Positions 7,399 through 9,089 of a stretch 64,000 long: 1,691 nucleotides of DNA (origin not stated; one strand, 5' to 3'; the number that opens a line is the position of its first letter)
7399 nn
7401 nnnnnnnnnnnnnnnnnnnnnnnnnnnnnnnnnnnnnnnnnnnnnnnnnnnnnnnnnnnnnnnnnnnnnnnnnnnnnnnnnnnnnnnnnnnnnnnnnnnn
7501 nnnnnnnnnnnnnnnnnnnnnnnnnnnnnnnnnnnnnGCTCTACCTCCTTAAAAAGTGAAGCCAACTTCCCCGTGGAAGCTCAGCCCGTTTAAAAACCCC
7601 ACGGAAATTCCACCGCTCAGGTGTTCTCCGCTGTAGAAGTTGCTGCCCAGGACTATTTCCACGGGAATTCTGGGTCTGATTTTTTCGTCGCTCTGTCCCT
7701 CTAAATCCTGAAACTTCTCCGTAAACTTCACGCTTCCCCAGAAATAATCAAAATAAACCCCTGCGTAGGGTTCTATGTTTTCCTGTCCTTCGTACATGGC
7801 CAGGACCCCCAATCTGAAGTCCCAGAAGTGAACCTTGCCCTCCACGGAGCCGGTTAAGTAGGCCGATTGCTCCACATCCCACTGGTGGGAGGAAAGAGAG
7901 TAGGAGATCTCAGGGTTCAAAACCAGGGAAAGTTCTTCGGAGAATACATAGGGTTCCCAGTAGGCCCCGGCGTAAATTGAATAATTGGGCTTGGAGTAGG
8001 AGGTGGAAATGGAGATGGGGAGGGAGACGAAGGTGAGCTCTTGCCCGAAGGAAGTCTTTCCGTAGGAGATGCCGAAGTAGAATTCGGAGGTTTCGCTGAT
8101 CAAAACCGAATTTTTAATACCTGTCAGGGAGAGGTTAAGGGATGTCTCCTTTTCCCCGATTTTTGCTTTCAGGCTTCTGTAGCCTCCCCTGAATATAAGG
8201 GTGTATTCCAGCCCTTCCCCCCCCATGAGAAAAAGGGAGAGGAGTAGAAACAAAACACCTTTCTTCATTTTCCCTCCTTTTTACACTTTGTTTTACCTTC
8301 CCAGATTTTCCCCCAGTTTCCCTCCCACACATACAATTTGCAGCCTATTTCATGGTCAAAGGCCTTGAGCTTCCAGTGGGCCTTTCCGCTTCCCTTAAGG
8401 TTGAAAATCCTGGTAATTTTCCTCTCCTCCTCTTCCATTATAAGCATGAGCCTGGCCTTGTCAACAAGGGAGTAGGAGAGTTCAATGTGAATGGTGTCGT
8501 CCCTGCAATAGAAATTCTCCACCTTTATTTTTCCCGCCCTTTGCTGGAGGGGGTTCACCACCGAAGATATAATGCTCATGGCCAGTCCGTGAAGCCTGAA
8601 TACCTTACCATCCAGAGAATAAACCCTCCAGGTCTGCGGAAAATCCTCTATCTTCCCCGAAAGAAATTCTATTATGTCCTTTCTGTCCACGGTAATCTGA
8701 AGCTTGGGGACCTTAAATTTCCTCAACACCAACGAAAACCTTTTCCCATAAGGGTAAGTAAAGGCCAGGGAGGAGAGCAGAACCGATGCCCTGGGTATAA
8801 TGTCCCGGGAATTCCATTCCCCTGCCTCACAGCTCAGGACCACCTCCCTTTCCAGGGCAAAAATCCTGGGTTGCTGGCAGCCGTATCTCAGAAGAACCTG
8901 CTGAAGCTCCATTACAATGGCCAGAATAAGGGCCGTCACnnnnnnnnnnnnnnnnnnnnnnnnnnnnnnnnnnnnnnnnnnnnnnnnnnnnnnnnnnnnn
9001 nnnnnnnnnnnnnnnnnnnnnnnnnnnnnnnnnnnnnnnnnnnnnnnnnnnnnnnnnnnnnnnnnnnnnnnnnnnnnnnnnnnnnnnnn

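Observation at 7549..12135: Operon of secreted S9 peptidase, three uncharacterised secreted/OM proteins, and S8 subtilase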

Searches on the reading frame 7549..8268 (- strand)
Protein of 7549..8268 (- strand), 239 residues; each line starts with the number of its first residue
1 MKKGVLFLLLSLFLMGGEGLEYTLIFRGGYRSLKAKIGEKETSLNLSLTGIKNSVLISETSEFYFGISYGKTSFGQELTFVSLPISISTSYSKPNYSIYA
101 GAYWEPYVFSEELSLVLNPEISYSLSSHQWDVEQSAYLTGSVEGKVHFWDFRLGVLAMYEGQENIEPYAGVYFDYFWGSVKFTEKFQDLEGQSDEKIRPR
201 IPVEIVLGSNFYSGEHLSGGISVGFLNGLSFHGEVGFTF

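Call 4: search_protein_families(library=pfam, proteins=[window:7549-8268:-], max_evalue=0.1)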
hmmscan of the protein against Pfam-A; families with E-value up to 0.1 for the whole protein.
window:7549-8268:- (239 aa): 0 families

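Call 5: search_protein_families(library=ncbifam, proteins=[window:7549-8268:-], max_evalue=0.1)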
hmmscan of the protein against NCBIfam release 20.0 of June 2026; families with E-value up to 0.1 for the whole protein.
window:7549-8268:- (239 aa): 1 family
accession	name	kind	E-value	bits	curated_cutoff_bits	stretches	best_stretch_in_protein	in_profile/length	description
NF049866.1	outer_TDE1717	subfamily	0.00026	21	135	1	88-192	41-139/210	TDE1717 family outer membrane beta-barrel protein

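Call 21: find_homologous_proteins(query=window:7549-8268:-, max_evalue=0.01)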
Query window:7549-8268:- (239 aa): 5 proteins with E <= 0.01 among 491 candidates.
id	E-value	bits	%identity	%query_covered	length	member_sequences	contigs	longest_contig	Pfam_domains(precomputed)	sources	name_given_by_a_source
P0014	3.0e-152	523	100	100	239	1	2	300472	-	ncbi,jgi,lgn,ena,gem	-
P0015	3.6e-142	490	93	93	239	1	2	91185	-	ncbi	-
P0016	5.2e-134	463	85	100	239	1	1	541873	-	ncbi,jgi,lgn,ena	-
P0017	1.8e-120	419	77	100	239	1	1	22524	-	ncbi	-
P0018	1.5e-116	406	74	100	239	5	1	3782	-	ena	-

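Call 36: search_protein_families(library=pfam, proteins=[window:7552-8268:-], max_evalue=10)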
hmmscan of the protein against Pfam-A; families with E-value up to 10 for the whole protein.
window:7552-8268:- (239 aa): 0 families

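Call 46: search_solved_structures(query=A5, max_evalue=10)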
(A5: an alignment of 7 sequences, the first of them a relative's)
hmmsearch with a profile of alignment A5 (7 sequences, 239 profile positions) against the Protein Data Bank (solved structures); distinct sequences matched with E-value up to 10: 4.
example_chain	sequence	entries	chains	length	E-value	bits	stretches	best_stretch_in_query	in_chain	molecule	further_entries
4epc_A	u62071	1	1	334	0.032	17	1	41-149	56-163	N-acetylmuramoyl-L-alanine amidase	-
9s2f_WD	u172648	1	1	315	0.32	13.7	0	130-156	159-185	WD repeat domain-containing protein 83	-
3rf4_A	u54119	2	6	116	1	12.1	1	180-216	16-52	Macrophage migration inhibitory factor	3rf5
2os5_A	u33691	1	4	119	1.1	12.1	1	180-216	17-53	AceMIF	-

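Call 47: search_protein_families(library=ncbifam, alignment_id=A5, max_evalue=1)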
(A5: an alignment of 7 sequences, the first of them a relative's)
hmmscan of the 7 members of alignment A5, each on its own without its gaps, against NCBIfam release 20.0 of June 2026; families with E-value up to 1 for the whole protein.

A. member 1, P0014 (239 aa): 1 family
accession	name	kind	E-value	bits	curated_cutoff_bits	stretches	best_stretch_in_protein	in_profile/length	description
NF049866.1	outer_TDE1717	subfamily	0.00026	21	135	1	88-192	41-139/210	TDE1717 family outer membrane beta-barrel protein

B. families by the number of members that match (of 7 scanned): 2 families
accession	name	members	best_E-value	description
NF049866.1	outer_TDE1717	6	5.2e-05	TDE1717 family outer membrane beta-barrel protein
TIGR00847.1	ccoS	1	0.1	cbb3-type cytochrome oxidase assembly protein CcoS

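Call 51: find_related_loci(query=A5, collection=metagenome_contigs, flank=8000)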
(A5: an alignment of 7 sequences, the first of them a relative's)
Query A5 (239 aa) in metagenome_contigs; peptide patterns used: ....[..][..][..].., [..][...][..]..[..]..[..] (x = any residue, [..] = any of these).
95 stretches matched a pattern; 2 encode a relative of the query (tblastn E <= 1e-3); 2 distinct loci.
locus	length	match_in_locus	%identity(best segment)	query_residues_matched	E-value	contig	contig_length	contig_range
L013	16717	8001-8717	85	1-239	1e-131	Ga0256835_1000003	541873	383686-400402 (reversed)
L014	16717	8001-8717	52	1-239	1e-82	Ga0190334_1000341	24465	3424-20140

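Call 59: search_protein_families(library=padloc, proteins=[window:7549-8268:-], max_evalue=0.01)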
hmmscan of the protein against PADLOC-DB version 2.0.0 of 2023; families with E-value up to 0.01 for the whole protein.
window:7549-8268:- (239 aa): 0 families

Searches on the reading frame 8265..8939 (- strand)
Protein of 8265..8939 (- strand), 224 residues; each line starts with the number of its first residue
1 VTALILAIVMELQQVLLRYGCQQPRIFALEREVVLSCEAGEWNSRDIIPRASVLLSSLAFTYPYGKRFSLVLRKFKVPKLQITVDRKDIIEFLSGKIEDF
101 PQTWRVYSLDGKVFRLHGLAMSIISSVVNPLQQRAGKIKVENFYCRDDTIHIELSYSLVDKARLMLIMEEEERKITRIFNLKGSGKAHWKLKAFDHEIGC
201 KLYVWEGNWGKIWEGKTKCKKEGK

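Call 4: search_protein_families(library=pfam, proteins=[window:8265-8939:-], max_evalue=0.1)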
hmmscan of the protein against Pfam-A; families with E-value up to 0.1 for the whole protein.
window:8265-8939:- (224 aa): 0 families

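Call 5: search_protein_families(library=ncbifam, proteins=[window:8265-8939:-], max_evalue=0.1)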
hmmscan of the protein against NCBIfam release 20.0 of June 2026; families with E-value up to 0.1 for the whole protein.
window:8265-8939:- (224 aa): 0 families

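Call 17: find_homologous_proteins(query=window:8265-8939:-, max_evalue=0.01)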
Query window:8265-8939:- (224 aa): 5 proteins with E <= 0.01 among 132 candidates.
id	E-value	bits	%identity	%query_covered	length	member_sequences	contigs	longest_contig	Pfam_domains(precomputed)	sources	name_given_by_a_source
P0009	1.3e-146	504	100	100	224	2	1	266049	-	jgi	-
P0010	1.6e-126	438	83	100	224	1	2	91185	-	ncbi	-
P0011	3.2e-98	345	67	100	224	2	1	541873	-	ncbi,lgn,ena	-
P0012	8.7e-81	288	55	100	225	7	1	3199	-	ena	-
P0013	3.2e-80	287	56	100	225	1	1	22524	-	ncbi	-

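Call 36: search_protein_families(library=pfam, proteins=[window:8268-8939:-], max_evalue=10)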
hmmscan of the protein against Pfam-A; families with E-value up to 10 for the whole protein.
window:8268-8939:- (224 aa): 0 families

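Call 38: predict_structure(alignment_id=A2)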
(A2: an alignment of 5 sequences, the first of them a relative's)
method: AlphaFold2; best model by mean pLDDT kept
length: 224 residues; sequences in the alignment: 5
mean_pLDDT: 61.3   pTM: 0.49
mean pLDDT of the five models: 61.3, 60.9, 59.1, 52.0, 51.2
residues with pLDDT >= 90: 0; 70-90: 67; 50-70: 98; < 50: 59
segments of 3 or more residues with pLDDT < 50: 1-8, 41-63, 115-133, 222-224
pLDDT, mean of each block of 10 residues (from residue 1): 46 50 61 60 43 39 55 61 65 54 58 43 41 65 83 80 74 71 84 76 67 80 44
secondary structure, 60 per line:
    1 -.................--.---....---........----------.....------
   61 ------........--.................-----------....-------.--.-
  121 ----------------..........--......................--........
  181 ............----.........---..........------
elements in order: H2-18 E25-28 E32-39 H50-54 E67-74 E77-85 H86-93 E105-108 E137-146 E149-170 E173-192 E197-205 E209-218

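Call 42: fold_search(model_id=the predicted structure, library=pdb)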
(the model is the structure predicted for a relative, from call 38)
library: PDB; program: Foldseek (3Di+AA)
matches with E <= 10: 1833; with E <= 0.001: 2
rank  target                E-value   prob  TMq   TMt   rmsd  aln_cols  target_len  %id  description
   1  7cg8_A                7.8e-04  1.00  0.32  0.61   3.1       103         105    9  Structure of the sensor domain (short construct) of the anti-sigma factor RsgI4 in Pseudobacteroides cellulosolvens (released 2021-06-30)
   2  7cg1_MODEL_1_A        9.8e-04  1.00  0.30  0.47   3.5       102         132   11  Solution structure of the sensor domain of the anti-sigma factor RsgI4 in Pseudobacteroides cellulosolvens (released 2021-06-30)
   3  7cg8_C                1.1e-03  1.00  0.31  0.60   3.1        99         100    9  Structure of the sensor domain (short construct) of the anti-sigma factor RsgI4 in Pseudobacteroides cellulosolvens (released 2021-06-30)
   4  2a73_B                1.4e-03  1.00  0.27  0.07   4.6       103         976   10  Human Complement Component C3 (released 2005-09-27)
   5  1nug_B                1.5e-03  0.96  0.27  0.11  12.0       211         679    9  Role of Calcium Ions in the Activation and Activity of the Transglutaminase 3 Enzyme (2 calciums, 1 Mg, inactive form) (released 2003-04-22)
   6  7cg5                  1.8e-03  1.00  0.32  0.63   3.0        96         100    9  Structure of the sensor domain (long construct) of the anti-sigma factor RsgI4 in Pseudobacteroides cellulosolvens (released 2021-06-30)
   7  6z2p_A                1.8e-03  1.00  0.30  0.20   5.3       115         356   13  Crystal structure of catalytic inactive OgpA from Akkermansia muciniphila in complex with an O-glycopeptide (glycodros (released 2020-09-30)
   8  1l9m_B                1.8e-03  0.96  0.27  0.11  12.9       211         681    9  Three-dimensional structure of the human transglutaminase 3 enzyme: binding of calcium ions change structure for activ (released 2002-05-29)
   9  8dne_A                1.8e-03  0.95  0.25  0.16  13.9       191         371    8  CryoEM structure of the A.aeolicus WzmWzt transporter bound to ATP (released 2022-09-21)
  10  5kf4_D                2.6e-03  1.00  0.26  0.48   4.4        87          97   13  Crystal structure of FN3 domain (Residues P368-P466) of Human collagen XX (released 2016-07-06)
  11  6r4n_H                2.6e-03  1.00  0.26  0.36   5.0       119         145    7  Crystal structure of S. cerevisia Niemann-Pick type C protein NPC2 with ergosterol bound (released 2019-09-25)
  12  2oxg_Y                2.7e-03  1.00  0.29  0.52   3.6        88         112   12  The SoxYZ Complex of Paracoccus pantotrophus (released 2007-05-22)
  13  7y8h_B                2.7e-03  1.00  0.27  0.54   4.0        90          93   13  Crystal structure of sDscam FNIII1 domain, isoform alpha7 (released 2023-05-24)
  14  3frp_G                2.7e-03  1.00  0.25  0.26   5.2       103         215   12  Crystal Structure of Cobra Venom Factor, a Co-factor for C3- and C5 convertase CVFBb (released 2009-04-28)
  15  7pjj                  2.7e-03  1.00  0.24  0.08   5.8       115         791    7  Structure of the Family-3 Glycosyl Hydrolase BcpE2 from Streptomyces scabies (released 2022-07-13)
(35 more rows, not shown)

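Call 59: search_protein_families(library=padloc, proteins=[window:8265-8939:-], max_evalue=0.01)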
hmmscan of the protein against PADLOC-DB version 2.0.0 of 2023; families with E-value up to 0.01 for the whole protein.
window:8265-8939:- (224 aa): 0 families

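Call 69: search_protein_families(library=pfam, alignment_id=A3, max_evalue=5)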
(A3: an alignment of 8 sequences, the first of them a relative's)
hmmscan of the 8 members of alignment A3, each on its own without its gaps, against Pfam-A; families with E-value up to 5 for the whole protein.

A. member 1, P0009 (224 aa): 0 families

B. families by the number of members that match (of 8 scanned): 0 families

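Call 71: search_solved_structures(query=A3, max_evalue=10)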
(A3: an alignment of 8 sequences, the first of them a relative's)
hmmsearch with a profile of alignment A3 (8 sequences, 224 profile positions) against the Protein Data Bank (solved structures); distinct sequences matched with E-value up to 10: 1.
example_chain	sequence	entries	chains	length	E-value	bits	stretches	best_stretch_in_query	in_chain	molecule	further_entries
8g3g_J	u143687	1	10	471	1.7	11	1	100-141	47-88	DNA repair and recombination protein RAD52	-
